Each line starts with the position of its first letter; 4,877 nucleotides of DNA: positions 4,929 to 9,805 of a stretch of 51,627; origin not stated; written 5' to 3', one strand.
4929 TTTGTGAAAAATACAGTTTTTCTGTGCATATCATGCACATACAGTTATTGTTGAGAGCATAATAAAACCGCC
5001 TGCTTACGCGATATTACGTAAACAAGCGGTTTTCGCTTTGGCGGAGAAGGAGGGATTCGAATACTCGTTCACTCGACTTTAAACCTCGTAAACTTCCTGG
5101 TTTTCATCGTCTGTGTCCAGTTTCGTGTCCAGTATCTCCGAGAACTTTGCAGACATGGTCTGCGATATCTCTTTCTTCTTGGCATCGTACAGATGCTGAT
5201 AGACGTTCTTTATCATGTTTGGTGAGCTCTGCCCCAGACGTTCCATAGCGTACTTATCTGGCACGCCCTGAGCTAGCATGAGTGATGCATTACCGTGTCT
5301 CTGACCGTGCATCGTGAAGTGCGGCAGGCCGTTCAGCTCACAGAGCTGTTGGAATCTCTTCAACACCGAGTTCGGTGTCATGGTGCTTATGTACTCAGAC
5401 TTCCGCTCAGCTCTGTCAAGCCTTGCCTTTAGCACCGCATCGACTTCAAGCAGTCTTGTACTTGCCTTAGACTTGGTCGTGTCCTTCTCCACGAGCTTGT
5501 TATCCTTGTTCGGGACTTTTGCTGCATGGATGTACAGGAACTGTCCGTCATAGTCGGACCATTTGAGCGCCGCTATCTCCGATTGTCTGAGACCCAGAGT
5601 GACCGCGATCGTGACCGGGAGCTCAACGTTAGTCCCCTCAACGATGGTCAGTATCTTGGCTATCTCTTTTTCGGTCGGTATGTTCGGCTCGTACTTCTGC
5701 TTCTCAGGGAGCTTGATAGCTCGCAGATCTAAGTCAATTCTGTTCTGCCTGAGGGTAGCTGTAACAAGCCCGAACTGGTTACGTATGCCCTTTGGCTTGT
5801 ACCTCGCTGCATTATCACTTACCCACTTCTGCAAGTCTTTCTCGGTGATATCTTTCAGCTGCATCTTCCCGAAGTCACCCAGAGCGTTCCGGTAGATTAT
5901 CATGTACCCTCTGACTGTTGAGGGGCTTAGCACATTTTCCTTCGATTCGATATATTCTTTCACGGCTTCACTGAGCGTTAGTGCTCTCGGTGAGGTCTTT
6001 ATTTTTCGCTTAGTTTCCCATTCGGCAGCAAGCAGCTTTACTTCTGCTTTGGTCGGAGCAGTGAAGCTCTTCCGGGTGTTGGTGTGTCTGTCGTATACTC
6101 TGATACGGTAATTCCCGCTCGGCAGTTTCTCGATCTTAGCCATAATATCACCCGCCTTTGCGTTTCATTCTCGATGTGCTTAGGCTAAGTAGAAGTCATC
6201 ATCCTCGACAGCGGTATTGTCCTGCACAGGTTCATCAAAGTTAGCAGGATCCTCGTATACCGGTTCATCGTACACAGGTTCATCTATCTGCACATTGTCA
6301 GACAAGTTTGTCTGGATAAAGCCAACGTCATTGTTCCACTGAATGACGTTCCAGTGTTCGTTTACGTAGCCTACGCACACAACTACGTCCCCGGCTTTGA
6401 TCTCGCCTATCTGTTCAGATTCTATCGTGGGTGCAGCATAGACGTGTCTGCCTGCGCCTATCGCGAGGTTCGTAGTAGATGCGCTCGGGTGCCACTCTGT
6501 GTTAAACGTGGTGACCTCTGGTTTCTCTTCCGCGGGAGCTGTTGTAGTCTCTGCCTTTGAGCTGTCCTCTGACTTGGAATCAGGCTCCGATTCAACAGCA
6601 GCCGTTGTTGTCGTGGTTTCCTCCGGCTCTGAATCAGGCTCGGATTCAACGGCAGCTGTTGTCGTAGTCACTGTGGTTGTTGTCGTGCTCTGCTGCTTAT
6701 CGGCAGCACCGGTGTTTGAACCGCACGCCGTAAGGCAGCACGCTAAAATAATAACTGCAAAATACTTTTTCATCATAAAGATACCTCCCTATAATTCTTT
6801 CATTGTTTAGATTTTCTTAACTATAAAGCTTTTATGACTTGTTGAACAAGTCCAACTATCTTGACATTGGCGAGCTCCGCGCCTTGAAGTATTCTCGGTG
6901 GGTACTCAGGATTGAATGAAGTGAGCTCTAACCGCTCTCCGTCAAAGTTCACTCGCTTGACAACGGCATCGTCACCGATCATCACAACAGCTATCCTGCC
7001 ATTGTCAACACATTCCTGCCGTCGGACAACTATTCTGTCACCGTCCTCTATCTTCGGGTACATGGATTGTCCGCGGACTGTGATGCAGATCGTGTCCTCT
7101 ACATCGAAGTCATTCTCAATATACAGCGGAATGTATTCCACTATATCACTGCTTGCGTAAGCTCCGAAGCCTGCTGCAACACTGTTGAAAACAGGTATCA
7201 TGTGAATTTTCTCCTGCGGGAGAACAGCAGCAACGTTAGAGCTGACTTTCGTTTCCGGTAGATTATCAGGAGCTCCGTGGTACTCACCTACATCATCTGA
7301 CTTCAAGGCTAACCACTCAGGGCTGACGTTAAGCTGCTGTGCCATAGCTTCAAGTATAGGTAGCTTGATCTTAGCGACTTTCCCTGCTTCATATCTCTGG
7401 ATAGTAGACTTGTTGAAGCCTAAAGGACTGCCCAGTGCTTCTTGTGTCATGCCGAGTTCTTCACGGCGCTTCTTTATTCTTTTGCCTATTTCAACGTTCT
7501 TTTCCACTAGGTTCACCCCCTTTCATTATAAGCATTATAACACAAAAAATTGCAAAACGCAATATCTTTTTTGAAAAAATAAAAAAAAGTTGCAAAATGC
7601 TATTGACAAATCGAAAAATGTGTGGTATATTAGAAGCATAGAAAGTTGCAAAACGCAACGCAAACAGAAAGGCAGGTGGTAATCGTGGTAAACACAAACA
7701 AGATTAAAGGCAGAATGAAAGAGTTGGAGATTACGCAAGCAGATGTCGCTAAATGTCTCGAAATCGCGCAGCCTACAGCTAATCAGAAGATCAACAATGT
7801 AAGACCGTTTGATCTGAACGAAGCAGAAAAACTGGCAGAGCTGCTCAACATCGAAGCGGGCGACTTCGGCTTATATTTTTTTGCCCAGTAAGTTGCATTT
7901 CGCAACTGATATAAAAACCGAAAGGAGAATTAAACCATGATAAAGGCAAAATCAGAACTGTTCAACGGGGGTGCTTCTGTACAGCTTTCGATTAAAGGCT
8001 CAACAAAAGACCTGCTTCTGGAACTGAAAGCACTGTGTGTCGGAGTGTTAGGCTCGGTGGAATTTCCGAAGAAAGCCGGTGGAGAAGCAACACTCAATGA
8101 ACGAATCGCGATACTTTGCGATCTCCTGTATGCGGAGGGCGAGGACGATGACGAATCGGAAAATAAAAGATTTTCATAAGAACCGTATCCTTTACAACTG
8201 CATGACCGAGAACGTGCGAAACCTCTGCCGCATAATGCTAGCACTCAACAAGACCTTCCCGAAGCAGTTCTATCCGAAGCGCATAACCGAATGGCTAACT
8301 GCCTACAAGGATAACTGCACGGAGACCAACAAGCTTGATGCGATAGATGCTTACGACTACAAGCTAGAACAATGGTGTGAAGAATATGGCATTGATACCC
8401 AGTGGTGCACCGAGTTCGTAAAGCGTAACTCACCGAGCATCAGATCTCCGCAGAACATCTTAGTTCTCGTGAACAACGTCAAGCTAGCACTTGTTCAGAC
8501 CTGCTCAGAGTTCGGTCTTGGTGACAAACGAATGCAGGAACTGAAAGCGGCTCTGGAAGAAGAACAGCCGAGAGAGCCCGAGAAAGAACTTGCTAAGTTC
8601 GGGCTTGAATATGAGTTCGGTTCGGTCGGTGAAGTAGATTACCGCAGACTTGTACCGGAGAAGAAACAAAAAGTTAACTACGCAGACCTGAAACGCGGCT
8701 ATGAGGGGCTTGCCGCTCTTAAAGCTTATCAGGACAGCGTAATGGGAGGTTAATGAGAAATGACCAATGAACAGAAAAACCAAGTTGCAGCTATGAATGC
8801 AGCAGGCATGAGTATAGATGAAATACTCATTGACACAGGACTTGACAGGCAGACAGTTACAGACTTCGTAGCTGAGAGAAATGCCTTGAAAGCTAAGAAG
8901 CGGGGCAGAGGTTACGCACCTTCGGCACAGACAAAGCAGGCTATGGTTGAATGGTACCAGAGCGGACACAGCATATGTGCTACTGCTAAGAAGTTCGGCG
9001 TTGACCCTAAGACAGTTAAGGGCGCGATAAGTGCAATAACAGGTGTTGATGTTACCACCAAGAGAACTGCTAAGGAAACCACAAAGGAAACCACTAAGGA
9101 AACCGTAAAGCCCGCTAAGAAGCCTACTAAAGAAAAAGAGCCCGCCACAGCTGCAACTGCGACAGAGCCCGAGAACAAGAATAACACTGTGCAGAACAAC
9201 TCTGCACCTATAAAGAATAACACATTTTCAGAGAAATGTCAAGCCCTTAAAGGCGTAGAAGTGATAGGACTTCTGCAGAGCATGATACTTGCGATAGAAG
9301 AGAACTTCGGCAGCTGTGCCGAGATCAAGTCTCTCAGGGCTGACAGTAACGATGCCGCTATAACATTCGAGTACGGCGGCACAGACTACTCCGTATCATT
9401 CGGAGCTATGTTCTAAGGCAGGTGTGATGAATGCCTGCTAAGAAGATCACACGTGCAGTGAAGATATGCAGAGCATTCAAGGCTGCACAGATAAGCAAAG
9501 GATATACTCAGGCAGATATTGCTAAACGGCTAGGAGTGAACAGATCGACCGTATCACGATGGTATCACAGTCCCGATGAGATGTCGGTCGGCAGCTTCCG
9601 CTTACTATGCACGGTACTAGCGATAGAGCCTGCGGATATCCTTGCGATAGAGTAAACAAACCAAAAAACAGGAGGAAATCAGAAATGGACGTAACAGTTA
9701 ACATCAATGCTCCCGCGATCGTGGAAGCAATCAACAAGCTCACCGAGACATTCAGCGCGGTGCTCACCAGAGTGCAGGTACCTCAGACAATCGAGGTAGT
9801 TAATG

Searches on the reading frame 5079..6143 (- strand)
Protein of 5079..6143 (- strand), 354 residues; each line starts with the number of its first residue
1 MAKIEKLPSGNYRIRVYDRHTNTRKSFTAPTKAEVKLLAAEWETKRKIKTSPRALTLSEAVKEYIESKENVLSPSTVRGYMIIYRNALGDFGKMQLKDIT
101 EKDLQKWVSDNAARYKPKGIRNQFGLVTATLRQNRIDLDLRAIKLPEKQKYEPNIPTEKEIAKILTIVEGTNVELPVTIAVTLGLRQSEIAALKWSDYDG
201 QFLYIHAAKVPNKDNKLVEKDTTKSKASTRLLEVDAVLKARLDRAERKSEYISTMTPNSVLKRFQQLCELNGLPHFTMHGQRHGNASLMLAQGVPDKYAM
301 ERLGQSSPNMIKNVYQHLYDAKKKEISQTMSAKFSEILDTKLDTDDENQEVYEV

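Call 34: search_protein_families(library=pfam, proteins=[window:5079-6143:-], max_evalue=0.01)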
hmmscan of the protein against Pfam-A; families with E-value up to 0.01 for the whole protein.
window:5079-6143:- (354 aa): 3 families
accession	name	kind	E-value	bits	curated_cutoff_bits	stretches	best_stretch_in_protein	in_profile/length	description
PF00589.27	Phage_integrase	-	2e-15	57.4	27.1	1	157-320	4-170/172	Phage integrase family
PF14659.12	Phage_int_SAM_3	-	2e-11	44.4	22.6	1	56-109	1-55/58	Phage integrase, N-terminal SAM-like domain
PF07542.16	ATP12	-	0.0015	19.1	27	0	11-70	17-78/124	ATP12 chaperone protein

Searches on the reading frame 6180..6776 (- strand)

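Call 34: search_protein_families(library=pfam, proteins=[window:6180-6776:-], max_evalue=0.01)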
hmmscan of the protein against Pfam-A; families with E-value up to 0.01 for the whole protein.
window:6180-6776:- (198 aa): 2 families
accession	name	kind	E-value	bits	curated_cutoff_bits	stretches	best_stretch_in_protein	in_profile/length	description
PF08239.17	SH3_3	-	0.0035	17.9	27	1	112-154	5-48/54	Bacterial SH3 domain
PF05887.16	Trypan_PARP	-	0.0076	16.7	100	0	27-101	43-115/134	Procyclic acidic repetitive protein (PARP)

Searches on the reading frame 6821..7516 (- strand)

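Call 34: search_protein_families(library=pfam, proteins=[window:6821-7516:-], max_evalue=0.01)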
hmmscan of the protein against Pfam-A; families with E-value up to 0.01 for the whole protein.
window:6821-7516:- (231 aa): 5 families
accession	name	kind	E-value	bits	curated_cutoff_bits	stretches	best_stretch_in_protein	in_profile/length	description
PF00717.28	Peptidase_S24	-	4e-27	94.7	23.3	1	108-224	1-115/116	Peptidase S24-like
PF01381.28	HTH_3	-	2.1e-12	47.3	23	1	14-69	1-55/55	Helix-turn-helix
PF13560.12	HTH_31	-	1.1e-10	42.1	27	1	9-67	1-59/64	Helix-turn-helix domain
PF12844.13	HTH_19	-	2.8e-10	40.4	30.2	1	11-71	1-60/64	Helix-turn-helix domain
PF13443.12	HTH_26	-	0.00017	22.2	22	1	13-67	1-55/63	Cro/C1-type HTH DNA-binding domain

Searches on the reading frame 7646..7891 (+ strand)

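Call 71: search_protein_families(library=phrogs, proteins=[window:7646-7891:+], max_evalue=0.001)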
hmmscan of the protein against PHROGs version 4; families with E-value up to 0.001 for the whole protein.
window:7646-7891:+ (81 aa): 6 families
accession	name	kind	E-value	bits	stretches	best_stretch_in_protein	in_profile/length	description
phrog_3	-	transcription regulation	6e-08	33.9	1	9-74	82-142/430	transcriptional repressor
phrog_4583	-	transcription regulation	4e-06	27.8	1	18-74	13-69/81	transcriptional repressor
phrog_4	-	transcription regulation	8.9e-05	22.6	1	18-73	139-190/400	transcriptional repressor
phrog_7241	-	transcription regulation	9e-05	23.5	1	14-71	60-117/122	transcriptional regulator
phrog_1373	-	transcription regulation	0.00055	21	1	18-70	66-118/166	transcriptional regulator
phrog_2439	-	transcription regulation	0.00068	19.6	1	14-72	6-64/367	transcriptional regulator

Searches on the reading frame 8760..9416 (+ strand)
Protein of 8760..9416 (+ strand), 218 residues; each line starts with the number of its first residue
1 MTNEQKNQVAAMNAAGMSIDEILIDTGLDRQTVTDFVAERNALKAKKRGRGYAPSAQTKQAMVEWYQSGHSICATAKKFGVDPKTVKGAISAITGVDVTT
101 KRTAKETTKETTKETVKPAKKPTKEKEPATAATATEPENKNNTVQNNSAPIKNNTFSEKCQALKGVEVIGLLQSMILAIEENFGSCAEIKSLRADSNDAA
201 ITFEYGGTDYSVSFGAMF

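Call 34: search_protein_families(library=pfam, proteins=[window:8760-9416:+], max_evalue=0.01)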
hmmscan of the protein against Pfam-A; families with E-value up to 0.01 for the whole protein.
window:8760-9416:+ (218 aa): 5 families
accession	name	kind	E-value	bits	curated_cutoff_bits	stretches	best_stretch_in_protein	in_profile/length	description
PF13518.12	HTH_28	-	7.3e-08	32.8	25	1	59-91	2-34/52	Helix-turn-helix domain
PF13384.12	HTH_23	-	1.2e-06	28.6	24.6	1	54-91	2-39/50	Homeodomain-like domain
PF02796.21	HTH_7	-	1e-05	26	23.8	0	5-33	10-38/45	Helix-turn-helix domain of resolvase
PF13936.12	HTH_38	-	0.0011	19.1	27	0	64-86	15-37/44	Helix-turn-helix domain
PF14493.12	HTH_40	-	0.0047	17.6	27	0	59-109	2-54/89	Helix-turn-helix domain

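Call 71: search_protein_families(library=phrogs, proteins=[window:8760-9416:+], max_evalue=0.001)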
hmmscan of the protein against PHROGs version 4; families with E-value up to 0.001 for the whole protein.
window:8760-9416:+ (218 aa): 3 families
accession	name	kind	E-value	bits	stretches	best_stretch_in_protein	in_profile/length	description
phrog_125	-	DNA, RNA and nucleotide metabolism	1.7e-05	25.5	0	44-120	151-222/254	DNA invertase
phrog_151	-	integration and excision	0.00057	19.5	1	3-130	66-213/582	transposase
phrog_6081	-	unknown function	0.00074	20.1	0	5-115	3-113/169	-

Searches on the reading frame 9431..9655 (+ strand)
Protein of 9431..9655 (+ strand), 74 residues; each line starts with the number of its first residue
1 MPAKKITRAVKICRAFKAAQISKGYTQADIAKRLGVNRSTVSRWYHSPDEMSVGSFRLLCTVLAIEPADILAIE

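Call 71: search_protein_families(library=phrogs, proteins=[window:9431-9655:+], max_evalue=0.001)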
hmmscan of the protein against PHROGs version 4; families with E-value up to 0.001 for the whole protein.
window:9431-9655:+ (74 aa): 22 families
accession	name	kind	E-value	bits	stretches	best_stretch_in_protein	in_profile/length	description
phrog_3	-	transcription regulation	3.5e-07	31.4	1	17-71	94-146/430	transcriptional repressor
phrog_2967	-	transcription regulation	5.1e-07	30.4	1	18-72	17-71/225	transcriptional regulator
phrog_1373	-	transcription regulation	5.2e-07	30.8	1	11-65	63-117/166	transcriptional regulator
phrog_8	-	transcription regulation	2.6e-06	28.1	1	22-44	87-109/346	transcriptional regulator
phrog_517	-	DNA, RNA and nucleotide metabolism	6.6e-06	28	1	22-43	99-120/128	HTH DNA binding protein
phrog_4151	-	DNA, RNA and nucleotide metabolism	2e-05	25.5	1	23-46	19-42/154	DNA binding protein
phrog_664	-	DNA, RNA and nucleotide metabolism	2.2e-05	25.4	1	16-46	92-122/210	DNA binding protein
phrog_7950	-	transcription regulation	2.4e-05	25.3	1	16-52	12-48/68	transcriptional repressor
phrog_7676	-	unknown function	9.1e-05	23.6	1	8-53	3-46/86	-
phrog_3638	-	transcription regulation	0.00013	23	1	19-47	21-48/73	CII-like transcriptional activator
phrog_191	-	transcription regulation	0.00019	22.6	1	26-56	25-55/106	CII-like transcriptional activator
phrog_4583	-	transcription regulation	0.00019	22.4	1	12-72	11-71/81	transcriptional repressor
phrog_10624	-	unknown function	0.00025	21.6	1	21-46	23-48/165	-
phrog_6831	-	transcription regulation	0.00026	21.9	1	21-44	15-38/68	transcriptional regulator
phrog_7061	-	DNA, RNA and nucleotide metabolism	0.0003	22.2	1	21-45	41-65/70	HTH DNA binding protein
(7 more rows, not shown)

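Call 97: find_related_loci(query=window:9431-9655:+, collection=viral_contigs, flank=1500)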
Query window:9431-9655:+ (74 aa) in viral_contigs; peptide patterns used: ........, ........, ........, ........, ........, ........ (x = any residue, [..] = any of these).
16 stretches matched a pattern; 2 encode a relative of the query (tblastn E <= 1e-3); 2 distinct loci.
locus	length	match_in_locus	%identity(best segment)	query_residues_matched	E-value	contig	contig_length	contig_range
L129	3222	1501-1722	99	1-74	2e-48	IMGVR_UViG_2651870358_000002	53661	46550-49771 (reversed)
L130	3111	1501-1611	43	4-40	3e-5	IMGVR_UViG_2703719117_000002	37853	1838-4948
